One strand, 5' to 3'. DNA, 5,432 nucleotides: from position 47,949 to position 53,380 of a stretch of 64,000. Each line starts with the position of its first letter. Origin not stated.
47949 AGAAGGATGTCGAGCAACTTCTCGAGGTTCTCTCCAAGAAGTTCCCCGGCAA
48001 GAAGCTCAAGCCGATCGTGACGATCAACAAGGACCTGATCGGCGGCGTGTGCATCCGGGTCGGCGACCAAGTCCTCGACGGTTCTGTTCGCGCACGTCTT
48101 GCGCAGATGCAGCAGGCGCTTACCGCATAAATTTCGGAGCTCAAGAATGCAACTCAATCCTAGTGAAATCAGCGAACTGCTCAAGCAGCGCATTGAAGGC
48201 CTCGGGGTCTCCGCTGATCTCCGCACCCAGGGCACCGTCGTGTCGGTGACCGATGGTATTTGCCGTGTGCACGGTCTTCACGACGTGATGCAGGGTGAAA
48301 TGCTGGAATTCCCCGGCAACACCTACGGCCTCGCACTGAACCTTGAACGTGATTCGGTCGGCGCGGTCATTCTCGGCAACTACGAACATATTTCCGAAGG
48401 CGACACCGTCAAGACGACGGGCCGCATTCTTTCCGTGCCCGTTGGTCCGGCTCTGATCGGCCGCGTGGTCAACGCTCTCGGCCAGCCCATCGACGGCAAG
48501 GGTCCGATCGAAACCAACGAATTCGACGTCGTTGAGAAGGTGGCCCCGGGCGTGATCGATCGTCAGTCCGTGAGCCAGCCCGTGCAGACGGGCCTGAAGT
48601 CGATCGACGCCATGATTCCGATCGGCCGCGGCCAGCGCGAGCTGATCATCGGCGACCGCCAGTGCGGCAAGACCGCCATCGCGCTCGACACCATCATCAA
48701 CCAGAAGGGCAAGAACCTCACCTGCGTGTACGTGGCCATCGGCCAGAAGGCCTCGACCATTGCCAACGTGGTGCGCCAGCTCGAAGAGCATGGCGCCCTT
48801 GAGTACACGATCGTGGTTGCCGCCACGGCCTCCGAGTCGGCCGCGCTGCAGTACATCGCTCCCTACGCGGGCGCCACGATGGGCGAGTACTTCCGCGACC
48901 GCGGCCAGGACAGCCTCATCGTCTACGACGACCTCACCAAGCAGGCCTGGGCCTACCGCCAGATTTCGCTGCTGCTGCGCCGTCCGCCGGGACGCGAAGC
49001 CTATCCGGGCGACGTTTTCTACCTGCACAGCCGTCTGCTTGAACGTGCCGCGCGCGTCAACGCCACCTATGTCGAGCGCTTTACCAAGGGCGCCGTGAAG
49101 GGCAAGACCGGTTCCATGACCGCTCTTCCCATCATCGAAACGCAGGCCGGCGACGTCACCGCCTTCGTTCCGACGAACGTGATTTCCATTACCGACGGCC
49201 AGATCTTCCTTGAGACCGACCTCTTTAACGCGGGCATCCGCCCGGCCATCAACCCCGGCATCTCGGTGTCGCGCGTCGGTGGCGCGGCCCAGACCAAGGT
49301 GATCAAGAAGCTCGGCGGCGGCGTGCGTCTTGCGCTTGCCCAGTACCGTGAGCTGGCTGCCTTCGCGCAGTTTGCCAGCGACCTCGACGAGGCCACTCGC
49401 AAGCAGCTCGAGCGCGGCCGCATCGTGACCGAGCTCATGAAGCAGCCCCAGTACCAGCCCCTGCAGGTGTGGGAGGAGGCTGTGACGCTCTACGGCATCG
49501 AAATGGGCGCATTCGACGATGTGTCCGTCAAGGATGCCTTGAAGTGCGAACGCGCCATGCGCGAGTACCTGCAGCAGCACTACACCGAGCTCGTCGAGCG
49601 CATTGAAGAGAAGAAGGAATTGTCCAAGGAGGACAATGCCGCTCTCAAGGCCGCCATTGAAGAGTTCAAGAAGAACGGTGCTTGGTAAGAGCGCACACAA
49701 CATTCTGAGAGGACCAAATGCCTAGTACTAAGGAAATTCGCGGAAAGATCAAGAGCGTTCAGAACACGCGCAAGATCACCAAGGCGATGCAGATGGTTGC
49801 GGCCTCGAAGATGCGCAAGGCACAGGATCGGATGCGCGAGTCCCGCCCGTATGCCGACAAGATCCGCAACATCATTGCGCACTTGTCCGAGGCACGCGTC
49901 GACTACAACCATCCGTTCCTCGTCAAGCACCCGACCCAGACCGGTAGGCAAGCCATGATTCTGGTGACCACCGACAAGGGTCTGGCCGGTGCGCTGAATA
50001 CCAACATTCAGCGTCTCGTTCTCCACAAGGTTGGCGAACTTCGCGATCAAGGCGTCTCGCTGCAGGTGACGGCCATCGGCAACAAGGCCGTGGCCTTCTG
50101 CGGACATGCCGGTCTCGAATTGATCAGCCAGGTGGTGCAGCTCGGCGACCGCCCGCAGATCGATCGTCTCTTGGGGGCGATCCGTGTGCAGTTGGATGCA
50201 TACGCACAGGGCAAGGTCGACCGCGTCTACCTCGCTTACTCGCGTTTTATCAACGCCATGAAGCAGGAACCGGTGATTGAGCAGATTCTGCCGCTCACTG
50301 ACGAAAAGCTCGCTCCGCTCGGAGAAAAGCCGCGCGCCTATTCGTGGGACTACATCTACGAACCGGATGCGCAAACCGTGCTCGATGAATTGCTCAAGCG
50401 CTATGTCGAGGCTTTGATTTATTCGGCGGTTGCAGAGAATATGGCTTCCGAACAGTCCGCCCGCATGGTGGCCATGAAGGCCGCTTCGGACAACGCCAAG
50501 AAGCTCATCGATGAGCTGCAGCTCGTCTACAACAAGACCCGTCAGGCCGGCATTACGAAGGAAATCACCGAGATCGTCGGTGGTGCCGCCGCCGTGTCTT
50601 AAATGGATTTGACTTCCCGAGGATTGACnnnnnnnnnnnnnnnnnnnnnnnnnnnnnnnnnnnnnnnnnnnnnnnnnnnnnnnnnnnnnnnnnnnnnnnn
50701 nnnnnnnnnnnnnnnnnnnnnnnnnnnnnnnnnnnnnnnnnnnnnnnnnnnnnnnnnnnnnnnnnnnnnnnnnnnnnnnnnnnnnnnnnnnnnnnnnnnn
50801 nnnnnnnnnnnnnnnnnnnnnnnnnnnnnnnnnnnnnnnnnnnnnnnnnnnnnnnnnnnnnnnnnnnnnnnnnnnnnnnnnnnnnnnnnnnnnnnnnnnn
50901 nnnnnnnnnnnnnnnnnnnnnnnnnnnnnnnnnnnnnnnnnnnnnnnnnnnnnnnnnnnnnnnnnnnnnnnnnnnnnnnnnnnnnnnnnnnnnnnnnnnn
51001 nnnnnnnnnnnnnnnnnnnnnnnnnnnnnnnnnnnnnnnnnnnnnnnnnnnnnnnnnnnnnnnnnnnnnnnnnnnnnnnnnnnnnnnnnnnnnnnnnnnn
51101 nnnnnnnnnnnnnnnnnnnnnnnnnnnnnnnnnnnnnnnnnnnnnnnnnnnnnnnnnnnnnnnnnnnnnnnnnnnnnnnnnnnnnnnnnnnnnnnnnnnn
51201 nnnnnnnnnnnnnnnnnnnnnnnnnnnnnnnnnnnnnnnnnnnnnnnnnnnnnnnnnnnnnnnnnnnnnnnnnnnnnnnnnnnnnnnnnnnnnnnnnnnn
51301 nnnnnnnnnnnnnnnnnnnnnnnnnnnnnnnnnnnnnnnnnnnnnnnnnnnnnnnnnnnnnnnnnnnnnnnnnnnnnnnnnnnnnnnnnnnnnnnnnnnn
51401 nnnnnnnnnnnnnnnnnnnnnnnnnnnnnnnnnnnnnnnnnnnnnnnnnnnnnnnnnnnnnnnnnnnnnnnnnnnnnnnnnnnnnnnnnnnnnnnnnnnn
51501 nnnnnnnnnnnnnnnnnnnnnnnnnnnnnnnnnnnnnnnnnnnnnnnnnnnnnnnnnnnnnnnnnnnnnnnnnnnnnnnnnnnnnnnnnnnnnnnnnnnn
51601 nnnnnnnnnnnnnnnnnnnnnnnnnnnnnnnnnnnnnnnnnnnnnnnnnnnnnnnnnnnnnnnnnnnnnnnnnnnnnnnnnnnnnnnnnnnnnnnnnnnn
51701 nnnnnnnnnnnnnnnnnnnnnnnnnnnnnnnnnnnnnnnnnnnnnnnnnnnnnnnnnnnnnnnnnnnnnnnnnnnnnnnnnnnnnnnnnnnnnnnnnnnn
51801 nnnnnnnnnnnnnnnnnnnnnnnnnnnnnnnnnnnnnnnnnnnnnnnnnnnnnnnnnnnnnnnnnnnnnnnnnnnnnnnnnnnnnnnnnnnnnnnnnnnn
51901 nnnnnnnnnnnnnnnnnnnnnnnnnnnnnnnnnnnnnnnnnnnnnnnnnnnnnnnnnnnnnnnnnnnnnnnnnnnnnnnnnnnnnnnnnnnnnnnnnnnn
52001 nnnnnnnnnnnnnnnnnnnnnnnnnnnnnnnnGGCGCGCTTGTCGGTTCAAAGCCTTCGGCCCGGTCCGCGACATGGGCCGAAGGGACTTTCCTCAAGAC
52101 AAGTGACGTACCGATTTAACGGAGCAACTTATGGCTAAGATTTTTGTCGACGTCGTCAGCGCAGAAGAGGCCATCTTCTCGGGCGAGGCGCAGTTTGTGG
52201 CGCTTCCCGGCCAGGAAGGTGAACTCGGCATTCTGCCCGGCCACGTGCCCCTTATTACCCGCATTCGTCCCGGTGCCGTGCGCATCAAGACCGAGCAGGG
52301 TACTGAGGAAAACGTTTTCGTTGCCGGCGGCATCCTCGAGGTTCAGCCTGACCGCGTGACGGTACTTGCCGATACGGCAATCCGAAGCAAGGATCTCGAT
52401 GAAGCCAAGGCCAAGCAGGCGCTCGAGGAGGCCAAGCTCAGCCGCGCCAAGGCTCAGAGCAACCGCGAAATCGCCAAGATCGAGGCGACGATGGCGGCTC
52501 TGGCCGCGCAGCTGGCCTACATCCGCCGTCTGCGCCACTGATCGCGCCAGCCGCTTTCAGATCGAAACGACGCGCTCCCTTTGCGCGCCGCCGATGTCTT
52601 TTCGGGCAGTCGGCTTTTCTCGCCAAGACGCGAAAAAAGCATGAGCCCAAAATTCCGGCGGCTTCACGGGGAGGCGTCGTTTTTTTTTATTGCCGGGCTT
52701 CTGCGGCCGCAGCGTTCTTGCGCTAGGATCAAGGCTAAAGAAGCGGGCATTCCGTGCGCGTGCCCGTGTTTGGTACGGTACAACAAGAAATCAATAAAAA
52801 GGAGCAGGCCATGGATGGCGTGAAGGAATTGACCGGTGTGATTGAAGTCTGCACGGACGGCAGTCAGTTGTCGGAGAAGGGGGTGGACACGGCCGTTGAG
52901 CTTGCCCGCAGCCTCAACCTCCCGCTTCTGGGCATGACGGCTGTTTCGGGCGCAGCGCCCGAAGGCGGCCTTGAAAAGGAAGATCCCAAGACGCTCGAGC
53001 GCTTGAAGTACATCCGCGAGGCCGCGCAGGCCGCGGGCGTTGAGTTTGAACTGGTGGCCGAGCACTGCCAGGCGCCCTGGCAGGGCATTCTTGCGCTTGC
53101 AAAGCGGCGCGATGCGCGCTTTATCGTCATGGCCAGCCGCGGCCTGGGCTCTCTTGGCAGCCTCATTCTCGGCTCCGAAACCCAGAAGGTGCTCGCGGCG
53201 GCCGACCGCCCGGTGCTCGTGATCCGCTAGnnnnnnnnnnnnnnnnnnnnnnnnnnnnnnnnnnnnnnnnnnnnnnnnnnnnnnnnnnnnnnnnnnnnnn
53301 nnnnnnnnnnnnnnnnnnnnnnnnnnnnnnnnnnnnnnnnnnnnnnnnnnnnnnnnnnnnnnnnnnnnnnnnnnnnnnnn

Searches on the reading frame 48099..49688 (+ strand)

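Call 32: search_protein_families(library=ncbifam, proteins=[window:48099-49688:+], max_evalue=1e-10)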
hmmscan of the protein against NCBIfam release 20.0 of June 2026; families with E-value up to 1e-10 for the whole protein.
window:48099-49688:+ (529 aa): 32 families (the best 25 are shown)
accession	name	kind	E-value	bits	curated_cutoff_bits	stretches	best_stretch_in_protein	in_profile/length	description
TIGR00962.1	atpA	equivalog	2.2e-245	815.1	484.45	1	19-527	2-501/503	F0F1 ATP synthase subunit alpha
NF009884.0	PRK13343.1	equivalog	3.6e-213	708.8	554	1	18-526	4-501/507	F0F1 ATP synthase subunit alpha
TIGR03324.1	alt_F1F0_F1_al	exception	1.1e-180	601.6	750.5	1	29-518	13-491/497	alternate F1F0 ATPase, F1 subunit alpha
NF045863.1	glide_MMOB1660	exception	1.2e-124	417.1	600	1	47-470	3-420/515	MMOB1660 family gliding motility ATPase complex subunit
NF005523.0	PRK07165.1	equivalog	2e-96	323.7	414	1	46-517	6-465/509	ATP F0F1 synthase subunit alpha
NF045936.2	MSC_0619_alpha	exception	4.9e-92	309.2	520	1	47-453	3-400/505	MSC_0619 family F1-like ATPase alpha subunit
TIGR02546.1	III_secr_ATP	equivalog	7.9e-57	192.9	604.75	1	80-452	46-406/423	type III secretion system ATPase SctN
TIGR03496.1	FliI_clade1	equivalog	4.7e-54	183.8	619.1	1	45-457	1-404/414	flagellar protein export ATPase FliI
NF006575.0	PRK09099.1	subfamily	2.4e-51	174.9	706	1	33-426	16-396/443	type III secretion system ATPase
TIGR03498.1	FliI_clade3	equivalog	3.9e-51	174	587.45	1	45-455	1-405/418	flagellar protein export ATPase FliI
TIGR01026.1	fliI_yscN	subfamily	7.4e-50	170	379.5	1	79-419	64-387/440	FliI/YscN family ATPase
TIGR03497.1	FliI_clade2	equivalog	5.5e-49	167.2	629.8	1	82-439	41-384/413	flagellar protein export ATPase FliI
NF005391.0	PRK06936.1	equivalog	6.7e-48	163.6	657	1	38-453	18-423/439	type III secretion system ATPase SctN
NF005295.0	PRK06820.1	equivalog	3.3e-45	154.9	690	1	26-450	11-421/440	EscN/YscN/HrcN family type III secretion system ATPase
NF003235.0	PRK04196.1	subfamily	4.8e-44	150.8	349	1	47-395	9-354/462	V-type ATP synthase subunit B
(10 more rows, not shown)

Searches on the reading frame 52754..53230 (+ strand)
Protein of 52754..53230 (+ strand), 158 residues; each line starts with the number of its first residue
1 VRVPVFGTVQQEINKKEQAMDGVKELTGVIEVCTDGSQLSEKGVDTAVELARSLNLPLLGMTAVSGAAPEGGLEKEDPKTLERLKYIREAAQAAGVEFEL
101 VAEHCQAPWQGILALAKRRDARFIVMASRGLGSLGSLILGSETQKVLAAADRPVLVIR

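Call 61: search_protein_families(library=pfam, proteins=[window:52754-53230:+], max_evalue=0.001)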
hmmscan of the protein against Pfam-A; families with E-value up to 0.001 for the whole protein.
window:52754-53230:+ (158 aa): 1 family
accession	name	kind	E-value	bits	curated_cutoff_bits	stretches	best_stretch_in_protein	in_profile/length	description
PF00582.32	Usp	-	2.3e-19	70.8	24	1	31-158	6-141/141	Universal stress protein family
